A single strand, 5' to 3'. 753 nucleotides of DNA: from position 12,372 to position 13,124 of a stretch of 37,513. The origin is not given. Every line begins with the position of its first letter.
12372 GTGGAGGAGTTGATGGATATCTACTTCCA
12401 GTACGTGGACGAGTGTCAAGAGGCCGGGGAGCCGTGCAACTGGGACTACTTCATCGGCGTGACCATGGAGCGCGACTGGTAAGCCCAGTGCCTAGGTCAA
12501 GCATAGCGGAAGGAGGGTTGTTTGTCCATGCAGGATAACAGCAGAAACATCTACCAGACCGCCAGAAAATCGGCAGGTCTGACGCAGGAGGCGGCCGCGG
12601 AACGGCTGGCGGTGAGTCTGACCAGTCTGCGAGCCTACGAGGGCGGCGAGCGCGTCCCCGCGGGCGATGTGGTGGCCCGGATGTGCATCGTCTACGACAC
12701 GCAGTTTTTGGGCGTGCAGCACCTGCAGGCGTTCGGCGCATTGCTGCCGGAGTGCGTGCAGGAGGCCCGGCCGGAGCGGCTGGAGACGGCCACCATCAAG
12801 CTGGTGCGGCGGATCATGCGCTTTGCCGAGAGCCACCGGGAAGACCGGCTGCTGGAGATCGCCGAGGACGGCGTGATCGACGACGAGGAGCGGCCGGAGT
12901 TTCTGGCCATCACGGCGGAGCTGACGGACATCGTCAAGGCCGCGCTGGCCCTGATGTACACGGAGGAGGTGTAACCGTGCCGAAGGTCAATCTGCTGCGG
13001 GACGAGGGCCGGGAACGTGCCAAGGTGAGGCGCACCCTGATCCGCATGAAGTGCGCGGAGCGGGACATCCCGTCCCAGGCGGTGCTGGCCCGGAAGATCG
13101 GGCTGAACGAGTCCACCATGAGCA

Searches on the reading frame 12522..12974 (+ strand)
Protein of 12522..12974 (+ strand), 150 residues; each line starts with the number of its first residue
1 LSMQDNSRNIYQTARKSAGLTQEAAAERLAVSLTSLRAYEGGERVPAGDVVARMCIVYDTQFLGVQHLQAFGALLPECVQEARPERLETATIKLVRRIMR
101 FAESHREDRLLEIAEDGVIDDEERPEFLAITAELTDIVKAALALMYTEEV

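Call 3: search_protein_families(library=pfam, proteins=[window:12522-12974:+], max_evalue=0.1)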
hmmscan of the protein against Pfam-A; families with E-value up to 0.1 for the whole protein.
window:12522-12974:+ (150 aa): 5 families
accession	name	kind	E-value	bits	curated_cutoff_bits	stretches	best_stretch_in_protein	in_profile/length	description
PF13560.12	HTH_31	-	2.8e-10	40.8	27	1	14-60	9-56/64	Helix-turn-helix domain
PF01381.28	HTH_3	-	2.5e-07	31.1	23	1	14-60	4-50/55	Helix-turn-helix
PF12844.13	HTH_19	-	0.00061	20.1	30.2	1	14-52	7-45/64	Helix-turn-helix domain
PF13413.12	HTH_25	-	0.026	14.8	24.6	1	13-42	4-33/62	Helix-turn-helix domain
PF13412.12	HTH_24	-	0.057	13.4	21.9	0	4-39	2-37/48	Winged helix-turn-helix DNA-binding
